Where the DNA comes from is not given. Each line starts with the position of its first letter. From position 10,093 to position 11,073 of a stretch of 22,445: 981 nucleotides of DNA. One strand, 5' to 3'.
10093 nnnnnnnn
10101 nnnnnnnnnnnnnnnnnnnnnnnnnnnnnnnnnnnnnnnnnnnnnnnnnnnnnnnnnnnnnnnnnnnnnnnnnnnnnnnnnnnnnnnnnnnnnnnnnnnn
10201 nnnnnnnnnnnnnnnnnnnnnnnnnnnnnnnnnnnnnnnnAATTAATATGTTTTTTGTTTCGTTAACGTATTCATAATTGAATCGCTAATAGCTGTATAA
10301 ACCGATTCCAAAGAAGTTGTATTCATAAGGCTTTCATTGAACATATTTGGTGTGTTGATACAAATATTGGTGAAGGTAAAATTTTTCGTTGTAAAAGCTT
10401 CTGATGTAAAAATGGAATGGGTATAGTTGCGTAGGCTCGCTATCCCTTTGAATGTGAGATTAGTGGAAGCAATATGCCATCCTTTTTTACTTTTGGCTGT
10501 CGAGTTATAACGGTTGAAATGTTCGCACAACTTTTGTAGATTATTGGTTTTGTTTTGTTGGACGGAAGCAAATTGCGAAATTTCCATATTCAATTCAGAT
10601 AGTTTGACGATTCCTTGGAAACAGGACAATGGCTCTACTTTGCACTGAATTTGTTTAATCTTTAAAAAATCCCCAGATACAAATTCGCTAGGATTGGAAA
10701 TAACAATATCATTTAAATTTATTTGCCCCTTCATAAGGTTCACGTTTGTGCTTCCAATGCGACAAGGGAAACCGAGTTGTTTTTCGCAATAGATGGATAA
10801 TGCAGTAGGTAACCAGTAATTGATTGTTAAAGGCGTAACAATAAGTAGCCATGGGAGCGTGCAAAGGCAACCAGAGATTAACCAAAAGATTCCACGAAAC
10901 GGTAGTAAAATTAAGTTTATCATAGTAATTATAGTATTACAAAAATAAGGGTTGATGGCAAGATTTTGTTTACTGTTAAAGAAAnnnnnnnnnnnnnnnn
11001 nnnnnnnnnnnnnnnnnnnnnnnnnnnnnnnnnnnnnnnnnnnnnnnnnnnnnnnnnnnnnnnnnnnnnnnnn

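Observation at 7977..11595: Tightly coupled accessory operon: secreted protein, mini-AsmA-like anchor, Inc/translocator-like membrane protein, SycD-like TPR protein, secreted LRR protein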

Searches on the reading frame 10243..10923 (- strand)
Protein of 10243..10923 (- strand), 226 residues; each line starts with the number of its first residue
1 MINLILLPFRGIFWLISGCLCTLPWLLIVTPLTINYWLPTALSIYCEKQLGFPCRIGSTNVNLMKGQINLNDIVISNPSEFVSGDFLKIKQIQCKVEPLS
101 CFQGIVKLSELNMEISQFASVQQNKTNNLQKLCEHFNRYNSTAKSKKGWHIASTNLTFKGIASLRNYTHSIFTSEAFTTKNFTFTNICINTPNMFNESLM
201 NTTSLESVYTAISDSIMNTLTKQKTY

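Call 3: search_protein_families(library=pfam, proteins=[window:10243-10923:-], max_evalue=1)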
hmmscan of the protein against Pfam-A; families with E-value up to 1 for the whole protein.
window:10243-10923:- (226 aa): 2 families
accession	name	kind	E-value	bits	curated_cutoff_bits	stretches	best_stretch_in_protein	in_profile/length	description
PF05359.17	DUF748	-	1.7e-06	26.9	50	1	25-158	27-159/1037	Domain of Unknown Function (DUF748)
PF11039.13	DUF2824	-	0.15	12.5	25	1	115-215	7-103/151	Protein of unknown function (DUF2824)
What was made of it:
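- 10243..10923 (-): g2: 226-aa mini-AsmA-like protein (N-terminal TM anchor plus a beta-rich DUF748/AsmA N-terminal region). Call 3: DUF748 E 1.7e-6, residues 25-158 matching profile positions 27-159.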

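Call 8: find_homologous_proteins(query=window:10243-10923:-, max_evalue=0.001)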
Query window:10243-10923:- (226 aa): 11 proteins with E <= 0.001 among 89 candidates.
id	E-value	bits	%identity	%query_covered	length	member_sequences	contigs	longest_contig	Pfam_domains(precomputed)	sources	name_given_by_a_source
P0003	1.9e-133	461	93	98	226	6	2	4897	PF05359.17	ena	-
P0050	9.0e-124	430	85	98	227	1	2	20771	PF05359.17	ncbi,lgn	-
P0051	2.8e-122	425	84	98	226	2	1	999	-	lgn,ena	-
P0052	3.1e-122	424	85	98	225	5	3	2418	-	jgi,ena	-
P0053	7.9e-121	420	84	98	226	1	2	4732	PF05359.17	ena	-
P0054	8.2e-112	390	78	98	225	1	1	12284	-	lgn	-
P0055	6.7e-111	387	78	98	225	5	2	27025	PF05359.17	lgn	-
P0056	3.6e-95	336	69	98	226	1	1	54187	-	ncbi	-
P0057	3.0e-93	330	68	98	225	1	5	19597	-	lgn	-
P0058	9.4e-87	309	82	74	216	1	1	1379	PF05359.17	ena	-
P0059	1.9e-66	242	76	63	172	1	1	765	-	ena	-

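Call 11: find_encoding_contigs(protein=P0056, flank=10000, max_places=3)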
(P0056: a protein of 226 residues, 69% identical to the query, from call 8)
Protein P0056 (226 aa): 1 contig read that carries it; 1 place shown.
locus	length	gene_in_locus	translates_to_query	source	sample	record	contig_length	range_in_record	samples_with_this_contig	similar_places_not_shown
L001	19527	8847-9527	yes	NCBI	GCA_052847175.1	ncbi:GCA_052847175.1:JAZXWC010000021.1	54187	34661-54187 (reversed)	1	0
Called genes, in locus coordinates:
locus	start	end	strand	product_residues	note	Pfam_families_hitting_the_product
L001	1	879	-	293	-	?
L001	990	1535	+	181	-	-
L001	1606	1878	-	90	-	PF01176:eIF-1a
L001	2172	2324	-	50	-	-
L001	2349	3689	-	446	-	PF08245:Mur_ligase_M, PF02875:Mur_ligase_C (weak)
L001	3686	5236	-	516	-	PF01225:Mur_ligase (weak), PF08245:Mur_ligase_M, PF02875:Mur_ligase_C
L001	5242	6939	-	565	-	PF03717:PBP_dimer, PF00905:Transpeptidase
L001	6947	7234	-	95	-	-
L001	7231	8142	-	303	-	PF01795:Methyltransf_5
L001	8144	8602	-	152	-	PF02381:MraZ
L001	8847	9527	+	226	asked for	-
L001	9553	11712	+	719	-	-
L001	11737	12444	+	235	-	-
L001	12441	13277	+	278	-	PF23952:LRR_EndoS (faint), PF23211:LRR_LRWD1 (faint), PF00560:LRR_1 (faint), PF12799:LRR_4, PF13855:LRR_8 (weak)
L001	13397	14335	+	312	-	PF01134:GIDA (faint), PF01266:DAO (faint), PF07992:Pyr_redox_2, PF12831:FAD_oxidored (faint), PF13738:Pyr_redox_3, PF00070:Pyr_redox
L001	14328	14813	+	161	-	-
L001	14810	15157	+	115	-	-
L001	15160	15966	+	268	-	PF01066:CDP-OH_P_transf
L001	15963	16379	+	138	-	PF02021:UPF0102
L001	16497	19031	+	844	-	PF02518:HATPase_c, PF00204:DNA_gyraseB, PF01751:Toprim, PF00986:DNA_gyraseB_C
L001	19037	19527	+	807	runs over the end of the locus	PF00521:DNA_topoisoIV, PF03989:DNA_gyraseA_C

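Call 12: find_encoding_contigs(protein=P0055, flank=10000, max_places=2)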
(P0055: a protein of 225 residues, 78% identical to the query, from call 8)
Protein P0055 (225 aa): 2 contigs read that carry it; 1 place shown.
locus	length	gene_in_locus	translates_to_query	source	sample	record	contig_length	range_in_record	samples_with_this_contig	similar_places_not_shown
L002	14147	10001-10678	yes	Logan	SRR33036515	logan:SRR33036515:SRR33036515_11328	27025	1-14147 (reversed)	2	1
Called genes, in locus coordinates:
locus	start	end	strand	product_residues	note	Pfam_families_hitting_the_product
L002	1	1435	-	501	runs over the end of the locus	-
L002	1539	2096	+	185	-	-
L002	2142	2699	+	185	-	-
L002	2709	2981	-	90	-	PF01176:eIF-1a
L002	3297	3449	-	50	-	-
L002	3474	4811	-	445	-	PF08245:Mur_ligase_M, PF02875:Mur_ligase_C (weak)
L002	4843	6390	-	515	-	PF01225:Mur_ligase (weak), PF08245:Mur_ligase_M, PF02875:Mur_ligase_C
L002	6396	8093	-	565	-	PF03717:PBP_dimer, PF00905:Transpeptidase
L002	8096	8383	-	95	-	-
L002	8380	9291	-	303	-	PF01795:Methyltransf_5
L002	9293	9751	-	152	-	PF02381:MraZ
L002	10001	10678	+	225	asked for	PF05359:DUF748 (weak)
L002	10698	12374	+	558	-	-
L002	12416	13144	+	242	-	-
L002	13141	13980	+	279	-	PF23952:LRR_EndoS (faint), PF23211:LRR_LRWD1 (faint), PF00560:LRR_1 (faint), PF13516:LRR_6 (faint), PF12799:LRR_4, PF13855:LRR_8 (weak), PF12799:LRR_4 (weak)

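Call 13: find_encoding_contigs(protein=P0057, flank=10000, max_places=2)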
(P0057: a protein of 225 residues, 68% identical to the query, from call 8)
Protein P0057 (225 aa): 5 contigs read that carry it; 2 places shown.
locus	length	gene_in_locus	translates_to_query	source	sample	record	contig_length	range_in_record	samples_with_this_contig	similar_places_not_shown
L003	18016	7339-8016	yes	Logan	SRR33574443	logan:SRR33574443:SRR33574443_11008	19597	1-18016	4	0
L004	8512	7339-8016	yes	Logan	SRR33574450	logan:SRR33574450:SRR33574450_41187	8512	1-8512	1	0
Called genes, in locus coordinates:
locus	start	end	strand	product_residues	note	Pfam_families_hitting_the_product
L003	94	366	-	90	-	PF01176:eIF-1a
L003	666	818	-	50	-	-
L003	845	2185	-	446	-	PF08245:Mur_ligase_M, PF02875:Mur_ligase_C (weak)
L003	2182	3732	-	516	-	PF08245:Mur_ligase_M, PF02875:Mur_ligase_C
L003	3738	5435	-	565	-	PF03717:PBP_dimer, PF00905:Transpeptidase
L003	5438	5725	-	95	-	-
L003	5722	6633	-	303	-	PF01795:Methyltransf_5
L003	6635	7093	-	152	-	PF02381:MraZ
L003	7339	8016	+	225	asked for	-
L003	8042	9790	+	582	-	PF14747:DUF4473 (faint)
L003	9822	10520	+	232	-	-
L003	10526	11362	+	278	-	PF23211:LRR_LRWD1 (faint), PF00560:LRR_1 (faint), PF12799:LRR_4 (weak), PF13855:LRR_8 (weak)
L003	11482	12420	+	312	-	PF00890:FAD_binding_2 (faint), PF01134:GIDA (faint), PF01266:DAO (faint), PF07992:Pyr_redox_2, PF12831:FAD_oxidored (faint), PF13738:Pyr_redox_3, PF00070:Pyr_redox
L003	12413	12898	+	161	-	-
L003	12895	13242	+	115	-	-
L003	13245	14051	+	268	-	PF01066:CDP-OH_P_transf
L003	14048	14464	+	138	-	PF02021:UPF0102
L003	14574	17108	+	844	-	PF02518:HATPase_c, PF00204:DNA_gyraseB, PF01751:Toprim, PF00986:DNA_gyraseB_C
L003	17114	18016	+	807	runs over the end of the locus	PF00521:DNA_topoisoIV, PF03989:DNA_gyraseA_C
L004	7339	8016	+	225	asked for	-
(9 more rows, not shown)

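Call 14: find_encoding_contigs(protein=P0050, flank=10000, max_places=2)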
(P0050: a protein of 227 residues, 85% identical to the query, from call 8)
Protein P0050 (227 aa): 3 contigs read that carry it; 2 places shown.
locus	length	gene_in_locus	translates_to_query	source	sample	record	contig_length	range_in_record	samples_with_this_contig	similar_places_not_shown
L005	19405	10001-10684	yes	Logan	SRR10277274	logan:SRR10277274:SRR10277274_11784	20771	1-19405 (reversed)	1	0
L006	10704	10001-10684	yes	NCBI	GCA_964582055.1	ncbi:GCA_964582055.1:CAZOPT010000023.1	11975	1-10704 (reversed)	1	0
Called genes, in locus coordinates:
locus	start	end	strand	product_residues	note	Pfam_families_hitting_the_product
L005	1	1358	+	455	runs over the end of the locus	PF07075:NamZ_N, PF20732:NamZ_C (weak)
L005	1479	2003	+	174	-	-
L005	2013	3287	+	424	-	PF00275:EPSP_synthase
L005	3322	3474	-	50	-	-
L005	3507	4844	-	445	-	PF08245:Mur_ligase_M, PF02875:Mur_ligase_C (weak)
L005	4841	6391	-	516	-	PF01225:Mur_ligase (weak), PF08245:Mur_ligase_M, PF02875:Mur_ligase_C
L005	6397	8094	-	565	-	PF03717:PBP_dimer, PF00905:Transpeptidase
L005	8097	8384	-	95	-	-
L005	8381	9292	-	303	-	PF01795:Methyltransf_5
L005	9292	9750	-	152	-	PF02381:MraZ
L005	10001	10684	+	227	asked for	PF05359:DUF748 (weak)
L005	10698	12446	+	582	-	-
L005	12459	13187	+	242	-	-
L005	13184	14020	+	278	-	PF23952:LRR_EndoS (faint), PF23211:LRR_LRWD1 (faint), PF00560:LRR_1 (faint), PF13516:LRR_6 (faint), PF13855:LRR_8, PF12799:LRR_4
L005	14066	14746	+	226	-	PF08534:Redoxin, PF00578:AhpC-TSA, PF10417:1-cysPrx_C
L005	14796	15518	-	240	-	PF01996:F420_ligase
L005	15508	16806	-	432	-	PF01288:HPPK, PF00809:Pterin_bind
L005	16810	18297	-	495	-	PF02550:AcetylCoA_hydro, PF13336:AcetylCoA_hyd_C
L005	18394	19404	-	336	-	?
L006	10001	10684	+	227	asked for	PF05359:DUF748 (weak)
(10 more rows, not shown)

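Call 21: search_solved_structures(query=A2, max_evalue=10, show_alignments=2)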
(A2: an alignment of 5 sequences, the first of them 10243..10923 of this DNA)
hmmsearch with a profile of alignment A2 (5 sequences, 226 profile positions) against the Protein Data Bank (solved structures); distinct sequences matched with E-value up to 10: 0.

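Call 22: search_protein_families(library=ncbifam, proteins=[window:10243-10923:-, L001:9553-11712:+, L005:10698-12446:+, L002:12416-13144:+, L001:11737-12444:+], max_evalue=1)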
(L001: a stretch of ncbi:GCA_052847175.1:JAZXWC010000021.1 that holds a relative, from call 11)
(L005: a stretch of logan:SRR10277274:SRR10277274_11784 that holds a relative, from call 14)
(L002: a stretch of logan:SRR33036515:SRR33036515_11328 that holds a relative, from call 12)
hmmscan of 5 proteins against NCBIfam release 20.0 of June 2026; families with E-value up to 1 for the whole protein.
window:10243-10923:- (226 aa): 1 family
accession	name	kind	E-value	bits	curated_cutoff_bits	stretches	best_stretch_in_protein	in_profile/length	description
NF047499.1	LIC_11026_fam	hypoth_equivalog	0.00078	17.5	325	1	61-164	57-160/1006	LIC_11026 family protein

L001:9553-11712:+ (719 aa): 0 families

L005:10698-12446:+ (582 aa): 6 families
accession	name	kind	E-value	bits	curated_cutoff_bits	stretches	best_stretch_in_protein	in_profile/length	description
NF045780.1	TrlF_fam_ATP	equivalog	0.0038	16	350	1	97-314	376-596/944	TrlF family AAA-like ATPase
TIGR02977.1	phageshock_pspA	equivalog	0.016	15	242.95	1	171-273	94-194/219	phage shock protein PspA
NF045487.1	ASRP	equivalog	0.052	12.1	300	1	144-496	132-488/593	archaea-specific SMC-related protein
NF047839.1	PspM_Rv2743c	equivalog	0.058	13.3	80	1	46-112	8-72/220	phage shock envelope stress response protein PspM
NF002572.0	PRK02224.1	equivalog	0.13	10.5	1087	1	150-317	508-670/888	DNA double-strand break repair ATPase Rad50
TIGR01690.2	ICE_RAQPRD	equivalog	0.21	11.7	50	1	193-248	11-65/80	integrative conjugative element protein, RAQPRD family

L002:12416-13144:+ (242 aa): 2 families
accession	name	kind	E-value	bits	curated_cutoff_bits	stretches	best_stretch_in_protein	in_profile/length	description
TIGR02552.1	LcrH_SycD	equivalog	4.3e-11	42.7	104.8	1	113-218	14-120/136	SycD/LcrH family type III secretion system chaperone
NF011890.0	PRK15363.1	equivalog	0.021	14.5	163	1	95-236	13-151/157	CesD/SycD/LcrH family type III secretion system chaperone SscA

L001:11737-12444:+ (235 aa): 2 families
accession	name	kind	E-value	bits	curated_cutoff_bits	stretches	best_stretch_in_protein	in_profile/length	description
TIGR02552.1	LcrH_SycD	equivalog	1.2e-07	31.6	104.8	1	113-211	21-120/136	SycD/LcrH family type III secretion system chaperone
NF038368.1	P2_Rz1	equivalog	0.08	13.1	27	1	18-63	20-66/85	Rz1-like lysis system protein LysC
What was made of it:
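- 10243..10923 (-): Call 22: LIC_11026 family.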

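Call 28: find_related_loci(query=A2, collection=genome_contigs, flank=10000)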
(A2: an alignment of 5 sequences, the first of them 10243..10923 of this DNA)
Query A2 (226 aa) in genome_contigs; peptide patterns used: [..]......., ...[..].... (x = any residue, [..] = any of these).
126 stretches matched a pattern; 1 encode a relative of the query (tblastn E <= 1e-3); 1 distinct loci.
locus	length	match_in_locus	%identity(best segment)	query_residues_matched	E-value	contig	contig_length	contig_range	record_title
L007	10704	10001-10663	85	1-221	2e-130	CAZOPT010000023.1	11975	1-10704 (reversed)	MAG TPA_asm: uncultured Opitutales bacterium isolate SRP225648_co1_956 genome assembly, contig: NODE_13589_length_11975_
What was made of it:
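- Tried and rejected: The genome_contigs scan gave one species representative (call 28).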

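Call 29: search_protein_families(library=pfam, proteins=[L001:9553-11712:+, L002:10698-12374:+, L003:8042-9790:+, L005:10698-12446:+, L001:11737-12444:+, L002:12416-13144:+, L003:9822-10520:+, L005:12459-13187:+], max_evalue=5)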
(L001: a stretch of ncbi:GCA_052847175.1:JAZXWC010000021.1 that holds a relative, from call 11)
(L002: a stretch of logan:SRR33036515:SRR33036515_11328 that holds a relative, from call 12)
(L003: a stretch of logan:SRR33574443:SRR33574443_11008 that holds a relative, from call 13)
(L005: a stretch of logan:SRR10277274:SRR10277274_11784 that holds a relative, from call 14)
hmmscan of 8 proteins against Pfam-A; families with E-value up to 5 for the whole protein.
L001:9553-11712:+ (719 aa): 10 families
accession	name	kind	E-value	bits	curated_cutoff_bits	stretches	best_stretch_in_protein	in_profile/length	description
PF08915.16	tRNA-Thr_ED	-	7.1e-05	23.3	30.2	2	348-415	9-75/137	Archaea-specific editing domain of threonyl-tRNA synthetase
PF09891.15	DUF2118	-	0.014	15.8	20.5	1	446-492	20-66/149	Uncharacterized protein conserved in archaea (DUF2118)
PF21701.3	GLOD4_C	-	0.072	13.6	27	0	432-472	8-46/66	Glyoxalasedomain-containing protein 4-like, C-terminal domain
PF12320.13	SbcD_C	-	0.08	13.8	24.4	1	254-305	5-55/94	Type 5 capsule protein repressor C-terminal domain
PF00250.24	Forkhead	-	0.1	13.1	27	0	424-476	2-55/88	Forkhead domain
PF20687.2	CsoSCA_N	-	0.18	12.4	27.5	0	174-227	15-62/93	Carboxysome Shell Carbonic Anhydrase, N-terminal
PF08157.16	NUC129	-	0.49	11.2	25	0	374-389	35-50/63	NUC129 domain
PF18052.6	Rx_N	-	0.84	10.2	27.7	0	432-457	36-61/93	Rx N-terminal domain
PF06791.18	TMP_2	-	1.5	8.9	30.2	1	244-283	168-207/208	Prophage tail length tape measure protein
PF08360.16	TetR_C_5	-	3.4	8.3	21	2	363-456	7-97/131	QacR-like protein, C-terminal region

L002:10698-12374:+ (558 aa): 6 families
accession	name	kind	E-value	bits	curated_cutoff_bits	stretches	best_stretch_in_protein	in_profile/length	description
PF17956.6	NAPRTase_C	-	0.048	14.6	23.3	1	230-283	38-91/111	Nicotinate phosphoribosyltransferase C-terminal domain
PF12137.13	RapA_C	-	0.28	10.6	26.8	1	491-540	265-314/360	RNA polymerase recycling family C-terminal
PF05300.16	MIC19_MIC25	-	0.29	12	33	0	377-427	56-106/168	MICOS complex subunit MIC19/MIC25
PF13072.11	MciZ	-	1.2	9.4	22.2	0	174-186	19-31/37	Mother cell inhibitor of FtsZ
PF15523.11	Ntox16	-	1.5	9.6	25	1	379-410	27-58/85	Novel toxin 16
PF05597.16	Phasin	-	3.7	8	28.8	1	493-552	25-86/126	Poly(hydroxyalcanoate) granule associated protein (phasin)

L003:8042-9790:+ (582 aa): 9 families
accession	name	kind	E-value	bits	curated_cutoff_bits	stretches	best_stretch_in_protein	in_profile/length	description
PF14747.11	DUF4473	-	6.5e-07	30.2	25.9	2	341-379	39-77/78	Domain of unknown function (DUF4473)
PF19176.5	DUF5858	-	0.005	17.1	27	1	486-515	21-51/61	Family of unknown function (DUF5858)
PF24550.1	LIS_MGM1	-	0.029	14.9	27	1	432-477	6-51/100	Dynamin-like GTPase MGM1-like, lipid interacting stalk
PF21770.3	MgtC_SapB_C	-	0.034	15.1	27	1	256-302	19-65/77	MGTC/SAPB C-terminal domain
PF19609.4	DUF6114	-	0.17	13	27.9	1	53-138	7-88/106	Family of unknown function (DUF6114)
PF14842.11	FliG_N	-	0.26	12.3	25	1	371-399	69-97/104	FliG N-terminal domain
PF14532.12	Sigma54_activ_2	-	1.1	9.9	25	1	220-296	31-104/138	Sigma-54 interaction domain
PF20547.3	DUF6761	-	2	9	27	1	336-368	45-77/82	Family of unknown function (DUF6761)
PF06050.19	HGD-D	-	2.2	8.2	28.4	1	253-402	5-134/342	2-hydroxyglutaryl-CoA dehydratase, D-component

L005:10698-12446:+ (582 aa): 16 families
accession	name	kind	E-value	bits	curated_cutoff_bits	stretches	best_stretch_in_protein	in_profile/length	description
PF04513.17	Baculo_PEP_C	-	0.0019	18.7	38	1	166-283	21-138/140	Baculovirus polyhedron envelope protein, PEP, C terminus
PF10256.14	Erf4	-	0.0065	16.9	29.3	1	390-488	7-104/116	Golgin subfamily A member 7/ERF4 family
PF06424.17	PRP1_N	-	0.013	16.4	22.4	1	383-445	66-129/144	PRP1 splicing factor, N-terminal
PF25600.1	TRIM_CC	-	0.017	15.4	30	1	408-493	8-88/142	TRIM protein coiled-coil region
PF25587.1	Rv2743c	-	0.059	13.5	27.7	1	43-109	20-86/237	Rv2743c family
PF09686.15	Plasmid_RAQPRD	-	0.078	13.6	23.1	1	196-247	6-62/76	Plasmid protein of unknown function (Plasmid_RAQPRD)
PF01810.24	LysE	-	0.078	12.9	25.6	1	48-109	19-84/193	LysE type translocator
PF09905.14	VF530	-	0.094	13.4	27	1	353-380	24-51/63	DNA-binding protein VF530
PF11990.13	DUF3487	-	0.15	12.3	27.8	1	66-134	36-99/114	Protein of unknown function (DUF3487)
PF19747.4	DUF6234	-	0.2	12.5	27.5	1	38-125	34-122/129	Family of unknown function (DUF6234)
PF12059.13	DUF3540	-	0.27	11.5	27.9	1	150-229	69-150/199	Protein of unknown function (DUF3540)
PF05227.19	CHASE3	-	0.29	11.5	28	1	242-270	39-67/138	CHASE3 domain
PF20117.4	DUF6507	-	0.63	11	25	1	179-242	16-79/120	Family of unknown function (DUF6507)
PF02656.20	DUF202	-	1.2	10.1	23.4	1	57-107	20-67/68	Domain of unknown function (DUF202)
PF01896.25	DNA_primase_S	-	2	9.2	26.8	0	358-413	77-145/163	DNA primase small subunit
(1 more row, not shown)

L001:11737-12444:+ (235 aa): 3 families
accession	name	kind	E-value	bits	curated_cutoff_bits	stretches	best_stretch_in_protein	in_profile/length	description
PF14559.12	TPR_19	-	0.0021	18.8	25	1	176-209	24-57/68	Tetratricopeptide repeat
PF13431.12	TPR_17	-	0.058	14.1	24.4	0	137-160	6-29/34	Tetratricopeptide repeat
PF13174.12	TPR_6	-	0.071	14.2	26.3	1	180-207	3-30/33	Tetratricopeptide repeat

L002:12416-13144:+ (242 aa): 9 families
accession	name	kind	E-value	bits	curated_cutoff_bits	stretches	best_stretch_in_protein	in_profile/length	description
PF14559.12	TPR_19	-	0.013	16.2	25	1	183-213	24-54/68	Tetratricopeptide repeat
PF20388.3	DUF6683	-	0.028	14.4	23.6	1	10-145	8-151/253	Family of unknown function (DUF6683)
PF13050.11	DUF3911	-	0.037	14.7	25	1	72-139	6-71/78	Protein of unknown function (DUF3911)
PF13181.12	TPR_8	-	0.051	14.2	25.7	1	185-212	2-29/34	Tetratricopeptide repeat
PF21782.3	PKMT_2nd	-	0.07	14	27.8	1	37-127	5-97/98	PKMT, C-terminal winged helix domain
PF13174.12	TPR_6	-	0.11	13.7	26.3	1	186-211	2-27/33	Tetratricopeptide repeat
PF21812.2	DUF6881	-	0.27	12.3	27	1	35-67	49-81/90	Domain of unknown function (DUF6881)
PF23289.1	Spectrin_5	-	0.8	10.3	27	1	196-241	5-50/80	Guanine nucleotide exchange factor DBS-like, spectrin-like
PF07862.16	Nif11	-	2.3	9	23.8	0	96-127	7-34/48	Nif11 domain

L003:9822-10520:+ (232 aa): 5 families
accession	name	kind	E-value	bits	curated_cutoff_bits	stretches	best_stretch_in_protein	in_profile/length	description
PF00637.26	Clathrin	-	0.00028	21.1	29.6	1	71-122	9-62/143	Region in Clathrin and VPS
PF14559.12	TPR_19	-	0.00081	20.1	25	1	176-208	24-56/68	Tetratricopeptide repeat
PF23241.1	HAT_PRP39_C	-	0.0021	18.6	33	1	91-209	13-125/139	PRP39 C-terminal HAT repeat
PF07980.17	SusD_RagB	-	0.33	11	23.1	1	178-205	163-190/297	SusD family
PF15593.11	Imm42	-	1.6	9.6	27.2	1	13-107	54-148/162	Immunity protein 42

L005:12459-13187:+ (242 aa): 9 families
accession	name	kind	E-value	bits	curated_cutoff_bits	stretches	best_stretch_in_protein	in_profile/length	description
PF07719.23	TPR_2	-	0.017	15.7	27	1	184-213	1-30/34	Tetratricopeptide repeat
PF24717.1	DUF7672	-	0.029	14.8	27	1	115-162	32-75/78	Family of unknown function (DUF7672)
PF14559.12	TPR_19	-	0.072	13.9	25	1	182-214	23-55/68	Tetratricopeptide repeat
PF13181.12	TPR_8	-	0.19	12.4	25.7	1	185-212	2-29/34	Tetratricopeptide repeat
PF20945.2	RMP1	-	0.22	12.6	27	1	65-119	15-69/95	Ribonuclease MRP protein subunit RMP1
PF13174.12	TPR_6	-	0.26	12.5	26.3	1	187-211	3-27/33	Tetratricopeptide repeat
PF12325.13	TMF_TATA_bd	-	0.4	11.2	29.1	1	37-121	6-88/115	TATA element modulatory factor 1 TATA binding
PF13050.11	DUF3911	-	0.83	10.3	25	1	73-139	7-71/78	Protein of unknown function (DUF3911)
PF23289.1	Spectrin_5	-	1.1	9.8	27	1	198-241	7-50/80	Guanine nucleotide exchange factor DBS-like, spectrin-like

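Call 40: predict_structure(alignment_id=A2)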
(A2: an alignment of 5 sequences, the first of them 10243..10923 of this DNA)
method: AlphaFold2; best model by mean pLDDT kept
length: 226 residues; sequences in the alignment: 5
mean_pLDDT: 40.5   pTM: 0.34
mean pLDDT of the five models: 40.5, 40.2, 38.5, 37.3, 36.4
residues with pLDDT >= 90: 0; 70-90: 0; 50-70: 59; < 50: 167
segments of 3 or more residues with pLDDT < 50: 22-37, 47-51, 78-86, 97-226
pLDDT, mean of each block of 10 residues (from residue 1): 53 56 43 45 50 56 54 54 48 49 37 42 34 32 29 33 25 25 30 31 32 37 30
secondary structure, 60 per line:
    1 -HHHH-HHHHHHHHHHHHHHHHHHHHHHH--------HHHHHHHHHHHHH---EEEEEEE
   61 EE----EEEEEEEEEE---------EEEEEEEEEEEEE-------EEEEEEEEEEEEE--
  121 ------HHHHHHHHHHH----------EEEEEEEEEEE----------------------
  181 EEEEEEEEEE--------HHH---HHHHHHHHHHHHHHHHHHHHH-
elements in order: H2-5 H7-29 H38-50 E54-62 E67-76 E86-98 E106-118 H127-137 E148-158 E181-190 H205-225
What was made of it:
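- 10243..10923 (-): The AF2 model was poor (call 40).
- On AsmA-like clan (DUF748/AsmA/TamB): The protein is only 226 aa. The AF2 model has pLDDT 40 and is unusable, although it shows a strand-rich pattern (call 40).
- Tried and rejected: AF2 on the 5-sequence alignment gave pLDDT 40 (call 40), unusable for fold search.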
